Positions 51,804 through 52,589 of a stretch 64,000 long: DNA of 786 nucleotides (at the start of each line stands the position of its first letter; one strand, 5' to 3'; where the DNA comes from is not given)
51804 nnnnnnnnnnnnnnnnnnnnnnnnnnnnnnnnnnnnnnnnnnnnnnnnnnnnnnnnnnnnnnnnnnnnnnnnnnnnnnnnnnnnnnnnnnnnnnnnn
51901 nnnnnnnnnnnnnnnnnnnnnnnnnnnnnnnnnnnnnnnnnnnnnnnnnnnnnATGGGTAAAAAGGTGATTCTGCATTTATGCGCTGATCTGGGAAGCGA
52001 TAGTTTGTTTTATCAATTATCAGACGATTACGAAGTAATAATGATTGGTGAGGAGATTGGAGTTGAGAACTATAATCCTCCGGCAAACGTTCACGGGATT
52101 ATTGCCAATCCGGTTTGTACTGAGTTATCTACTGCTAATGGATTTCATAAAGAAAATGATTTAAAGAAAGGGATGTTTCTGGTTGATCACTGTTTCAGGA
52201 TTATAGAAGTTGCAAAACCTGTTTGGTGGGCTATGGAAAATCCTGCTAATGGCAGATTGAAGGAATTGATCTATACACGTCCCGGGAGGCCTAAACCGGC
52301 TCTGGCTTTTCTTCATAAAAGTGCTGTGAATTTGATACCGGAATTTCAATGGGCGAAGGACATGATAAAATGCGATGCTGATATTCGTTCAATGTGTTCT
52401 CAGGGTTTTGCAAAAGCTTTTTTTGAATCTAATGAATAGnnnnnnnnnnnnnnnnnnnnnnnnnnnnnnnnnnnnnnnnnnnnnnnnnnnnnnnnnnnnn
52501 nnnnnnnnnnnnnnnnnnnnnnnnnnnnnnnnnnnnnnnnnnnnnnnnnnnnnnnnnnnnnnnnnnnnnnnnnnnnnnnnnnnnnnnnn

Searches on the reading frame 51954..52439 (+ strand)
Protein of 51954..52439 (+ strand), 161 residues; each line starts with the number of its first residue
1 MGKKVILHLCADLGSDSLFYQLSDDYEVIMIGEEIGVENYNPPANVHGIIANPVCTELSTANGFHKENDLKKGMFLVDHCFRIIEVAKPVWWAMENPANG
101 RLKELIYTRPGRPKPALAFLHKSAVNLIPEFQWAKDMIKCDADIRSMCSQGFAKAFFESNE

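Call 3: search_protein_families(library=pfam, proteins=[window:51954-52439:+], max_evalue=1)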
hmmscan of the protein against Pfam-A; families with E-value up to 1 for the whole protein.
window:51954-52439:+ (161 aa): 1 family
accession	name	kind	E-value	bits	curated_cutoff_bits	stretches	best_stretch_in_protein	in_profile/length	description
PF15094.12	DUF4556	-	0.14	12.6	27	1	66-96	71-101/105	Domain of unknown function (DUF4556), Ig-like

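Call 7: search_protein_families(library=phrogs, proteins=[window:51954-52439:+], max_evalue=0.1)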
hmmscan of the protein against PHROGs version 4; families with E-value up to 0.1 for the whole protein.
window:51954-52439:+ (161 aa): 3 families
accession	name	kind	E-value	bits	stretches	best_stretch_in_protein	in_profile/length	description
phrog_757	-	other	3.1e-11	43.8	2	45-103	73-133/247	DNA methyltransferase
phrog_363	-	other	0.01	16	1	48-102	118-170/327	DNA methyltransferase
phrog_3142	-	moron, auxiliary metabolic gene and host takeover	0.019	14.3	1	47-108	454-515/596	FabG-like 3-oxoacyl-(acyl-carrier-protein) reductase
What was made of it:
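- On phrog_757 mini C5-MTase-like family: C: E 3.1e-11, partial (call 7).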

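Call 8: search_protein_families(library=ncbifam, proteins=[window:51954-52439:+], max_evalue=1)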
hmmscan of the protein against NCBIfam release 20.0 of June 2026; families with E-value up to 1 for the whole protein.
window:51954-52439:+ (161 aa): 0 families

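Call 29: find_homologous_proteins(query=window:51954-52439:+, max_evalue=0.001)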
Query window:51954-52439:+ (161 aa): 2604 proteins with E <= 0.001 among 2620 candidates; the best 120 are listed.
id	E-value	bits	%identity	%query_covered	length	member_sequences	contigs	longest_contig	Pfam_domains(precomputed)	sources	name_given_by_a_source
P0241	6.0e-107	373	100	100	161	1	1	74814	-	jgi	-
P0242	6.1e-92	324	69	100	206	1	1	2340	-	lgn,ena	-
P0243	8.2e-88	310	67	99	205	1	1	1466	-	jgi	jgi:hypothetical protein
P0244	1.3e-85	303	70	95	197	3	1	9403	-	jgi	-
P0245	3.3e-85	302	67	99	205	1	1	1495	-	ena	-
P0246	4.7e-85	301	65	99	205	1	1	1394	-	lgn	-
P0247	6.9e-85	301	65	99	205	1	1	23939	-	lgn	-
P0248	7.3e-85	301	65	99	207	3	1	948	-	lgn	-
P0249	8.9e-85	300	65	99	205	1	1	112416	-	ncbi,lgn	-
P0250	2.3e-84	299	65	99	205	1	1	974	-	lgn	-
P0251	4.8e-84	298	64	99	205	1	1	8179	-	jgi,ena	-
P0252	6.1e-84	298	65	98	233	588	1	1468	-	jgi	jgi:hypothetical protein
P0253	8.0e-84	297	65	98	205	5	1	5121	-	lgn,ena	-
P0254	1.4e-83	297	65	99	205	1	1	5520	-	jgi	-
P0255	1.8e-83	296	65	99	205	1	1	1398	-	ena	-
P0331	1.0e-76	274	60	100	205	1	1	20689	PF00145.24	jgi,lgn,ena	-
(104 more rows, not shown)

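Call 32: find_encoding_contigs(protein=P0241, flank=10000, max_places=3)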
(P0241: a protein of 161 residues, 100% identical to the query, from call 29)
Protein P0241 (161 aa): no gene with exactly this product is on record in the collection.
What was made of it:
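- Tried and rejected: Looking up the source contig by exact protein failed for P0241 (call 32).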

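Call 48: search_protein_families(library=pfam, alignment_id=A2, max_evalue=1)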
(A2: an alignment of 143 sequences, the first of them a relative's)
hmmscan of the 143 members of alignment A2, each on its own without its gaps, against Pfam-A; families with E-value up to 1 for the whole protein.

A. member 1, P0331 (205 aa): 1 family
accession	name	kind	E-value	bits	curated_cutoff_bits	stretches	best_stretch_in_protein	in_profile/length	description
PF00145.23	DNA_methylase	-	2.6e-08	34.1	22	1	43-96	59-110/324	C-5 cytosine-specific DNA methylase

B. families by the number of members that match (of 143 scanned): 17 families
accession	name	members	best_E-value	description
PF00145.23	DNA_methylase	37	2.6e-08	C-5 cytosine-specific DNA methylase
PF08121.16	Toxin_33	10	0.0079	Waglerin family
PF23292.1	SAND_ULT1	7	0.0084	ULTRAPETALA1 SAND domain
PF02609.21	Exonuc_VII_S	5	0.026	Exonuclease VII small subunit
PF06469.16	DUF1088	2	0.00019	Neurobeachin-like, DUF1088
PF01137.26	RTC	2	0.041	RNA 3'-terminal phosphate cyclase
PF04446.17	Thg1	1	0.042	tRNAHis guanylyltransferase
PF09154.16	Alpha-amy_C_pro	1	0.057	Alpha-amylase C-terminal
PF00211.25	Guanylate_cyc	1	0.057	Adenylate and Guanylate cyclase catalytic domain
PF19703.4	DUF6201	1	0.1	Family of unknown function (DUF6201)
PF06706.16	CTV_P6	1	0.13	Citrus tristeza virus 6-kDa protein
PF16386.10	DUF4995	1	0.19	Domain of unknown function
PF04728.18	LPP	1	0.19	Lipoprotein leucine-zipper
PF15766.10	DUF4695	1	0.2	Domain of unknown function (DUF4695)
PF04914.18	DltD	1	0.21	DltD protein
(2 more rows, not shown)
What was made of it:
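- On Cytosine-5 DNA methyltransferase superfamily (PF00145 / Dcm / DNMT): 37 of 143 members hit at E<=1 (call 48).
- The best hit is 34 bits against a cut-off of 22, covering motifs IV-VI of a C-type protein (call 48).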

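Call 57: search_dna_similar(query=P0249, collection=phages, mode=protein, max_rows=60)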
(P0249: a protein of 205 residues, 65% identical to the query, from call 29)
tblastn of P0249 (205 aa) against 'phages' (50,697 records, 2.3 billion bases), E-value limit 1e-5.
Records with a match: 24; places in all: 24; records where one place covers at least 80% of the query: 22.
Best place of each record, by identity: 60-80% 8; <60% 16.
By first word of the organism name: Mycobacterium 12; Bacteroides 4; Tetrasphaera 2; Glutamicibacter 2; Vibrio 1; Thiohalocapsa 1; Pelagibacter 1; Pseudomonas 1.
By host as written in the record: Mycobacterium smegmatis mc2 155 6; - 3; Mycobacterium smegmatis mc#155 3; Bacteroides uniformis DA241 2; Tetrasphaera jenkinsii 2; Mycobacterium smegmatis mc2155 2; Bacteroides koreensis HM3 1; Bacteroides uniformis MB18-80 1; and 4 more.
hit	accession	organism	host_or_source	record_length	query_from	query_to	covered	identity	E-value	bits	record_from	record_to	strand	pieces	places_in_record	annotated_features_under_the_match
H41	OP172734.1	Bacteroides phage BU241P2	Bacteroides uniformis DA241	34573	1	205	100%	68.3%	2e-90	295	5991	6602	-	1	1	hypothetical protein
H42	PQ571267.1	Bacteroides phage BKO1-3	Bacteroides koreensis HM3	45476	1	205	100%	67.8%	8e-91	296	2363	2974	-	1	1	DNA methyltransferase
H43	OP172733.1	Bacteroides phage BU241P1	Bacteroides uniformis DA241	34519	1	205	100%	67.3%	3e-90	294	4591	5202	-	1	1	hypothetical protein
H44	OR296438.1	Bacteroides phage C2_18_80S2P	Bacteroides uniformis MB18-80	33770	5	205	97%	67.0%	1e-66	297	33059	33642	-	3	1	hypothetical protein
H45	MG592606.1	Vibrio phage 1.240.O._10N.261.52.F8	Vibrio breoganii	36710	3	205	99%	64.0%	1e-86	284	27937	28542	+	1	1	S-adenosyl-L-methionine-dependent methyltransferase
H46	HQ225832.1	Tetrasphaera phage TJE1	Tetrasphaera jenkinsii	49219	3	204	99%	61.8%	5e-79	262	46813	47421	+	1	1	hypothetical protein (x2)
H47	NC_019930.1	Tetrasphaera phage TJE1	Tetrasphaera jenkinsii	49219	3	204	99%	61.8%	5e-79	262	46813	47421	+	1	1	DNA methyltransferase | hypothetical protein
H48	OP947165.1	Thiohalocapsa phage LS06-2018-MD03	-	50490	2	205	100%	60.8%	4e-81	268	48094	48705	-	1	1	DNA methyltransferase | terminase large subunit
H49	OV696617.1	Glutamicibacter phage Voltaire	French washed-rind cheese surface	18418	1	204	100%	52.9%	1e-65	223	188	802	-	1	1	Methyltransferase | Hypothetical protein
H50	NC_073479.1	Glutamicibacter phage Voltaire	French washed-rind cheese surface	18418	1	204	100%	52.9%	1e-65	223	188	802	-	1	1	Methyltransferase | Hypothetical protein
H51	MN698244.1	Pelagibacter phage HTVC106P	Candidatus Pelagibacter sp. HTCC7211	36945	3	204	99%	34.1%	3e-20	94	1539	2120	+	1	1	hypothetical protein | alternative ribosome-rescue factor A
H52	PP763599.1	Mycobacterium phage MontyDev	Mycobacterium smegmatis mc2155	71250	1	205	100%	28.0%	1e-14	77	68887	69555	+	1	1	95: methyltransferase | 94: hypothetical protein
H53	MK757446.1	Mycobacterium phage Candle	Mycobacterium smegmatis mc#155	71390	1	205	100%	28.0%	1e-14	77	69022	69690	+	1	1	89: methyltransferase | 88: hypothetical protein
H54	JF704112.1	Mycobacterium phage Send513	Mycobacterium smegmatis mc2 155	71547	1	205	100%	27.6%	4e-14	76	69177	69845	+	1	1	92: methyltransferase | 91: hypothetical protein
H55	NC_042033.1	Mycobacterium phage Send513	Mycobacterium smegmatis mc2 155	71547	1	205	100%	27.6%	4e-14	76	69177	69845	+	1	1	92: DNA methyltransferase | 91: hypothetical protein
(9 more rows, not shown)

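Call 64: search_protein_families(library=padloc, proteins=[window:51954-52439:+, P0249], max_evalue=0.1)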
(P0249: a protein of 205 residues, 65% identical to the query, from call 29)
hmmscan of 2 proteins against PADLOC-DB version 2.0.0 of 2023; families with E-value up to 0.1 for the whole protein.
window:51954-52439:+ (161 aa): 5 families
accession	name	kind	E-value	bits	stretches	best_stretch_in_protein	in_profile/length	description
PDLC03234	MTase_II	-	0.0013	16.1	1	44-96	71-121/375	Type II methyltransferase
PDLC02654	DrmMII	-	0.0079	13.5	1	45-104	72-129/322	DrmMII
PDLC03370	MTase_II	-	0.01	12.9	1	45-97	81-132/387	Type II methyltransferase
PDLC03378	MTase_II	-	0.037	11.3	1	42-96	65-116/344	Type II methyltransferase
PDLC02650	DrmMII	-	0.043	10.7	1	45-96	83-132/435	DrmMII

P0249 (205 aa): 23 families
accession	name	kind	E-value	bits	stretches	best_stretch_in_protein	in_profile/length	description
PDLC03234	MTase_II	-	1.4e-07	29.1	1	42-95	70-121/375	Type II methyltransferase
PDLC03370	MTase_II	-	5.8e-07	26.9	1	42-96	79-132/387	Type II methyltransferase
PDLC03378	MTase_II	-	1.1e-06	26.2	1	42-95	65-116/344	Type II methyltransferase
PDLC03270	MTase_II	-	8e-05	19.8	1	48-105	69-123/309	Type II methyltransferase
PDLC03355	MTase_II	-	9e-05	19.7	1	36-95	78-135/377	Type II methyltransferase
PDLC02650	DrmMII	-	0.00011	19.2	1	45-95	84-132/435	DrmMII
PDLC03384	MTase_II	-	0.00019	18.4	1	42-98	70-123/377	Type II methyltransferase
PDLC00027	DruM2|DruM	-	0.0002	18.8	1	42-96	70-121/361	DNA cytosine methylase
PDLC00030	DruM2|DruM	-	0.00035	17.8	1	41-95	80-132/380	DNA cytosine methylase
PDLC03326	MTase_II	-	0.00043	17.5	1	43-96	73-123/412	Type II methyltransferase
PDLC03232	MTase_II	-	0.00096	16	1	44-95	132-185/465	Type II methyltransferase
PDLC03225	MTase_II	-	0.0016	15.2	1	44-95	85-135/615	Type II methyltransferase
PDLC00026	DruM2|DruM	-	0.0019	15.8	1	48-95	72-116/336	DNA cytosine methylase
PDLC03277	MTase_II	-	0.0026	14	1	44-96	85-136/823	Type II methyltransferase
PDLC00033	DruM2|DruM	-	0.0029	14.9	1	48-95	95-140/368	DNA cytosine methylase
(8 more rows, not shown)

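Call 70: search_solved_structures(query=A3, max_evalue=1, show_alignments=3)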
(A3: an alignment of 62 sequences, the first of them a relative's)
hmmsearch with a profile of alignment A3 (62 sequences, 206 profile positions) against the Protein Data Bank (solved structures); distinct sequences matched with E-value up to 1: 1.
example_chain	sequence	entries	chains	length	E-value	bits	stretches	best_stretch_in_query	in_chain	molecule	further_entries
1dct_A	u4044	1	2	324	0.71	12.2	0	9-97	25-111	PROTEIN (MODIFICATION METHYLASE HAEIII)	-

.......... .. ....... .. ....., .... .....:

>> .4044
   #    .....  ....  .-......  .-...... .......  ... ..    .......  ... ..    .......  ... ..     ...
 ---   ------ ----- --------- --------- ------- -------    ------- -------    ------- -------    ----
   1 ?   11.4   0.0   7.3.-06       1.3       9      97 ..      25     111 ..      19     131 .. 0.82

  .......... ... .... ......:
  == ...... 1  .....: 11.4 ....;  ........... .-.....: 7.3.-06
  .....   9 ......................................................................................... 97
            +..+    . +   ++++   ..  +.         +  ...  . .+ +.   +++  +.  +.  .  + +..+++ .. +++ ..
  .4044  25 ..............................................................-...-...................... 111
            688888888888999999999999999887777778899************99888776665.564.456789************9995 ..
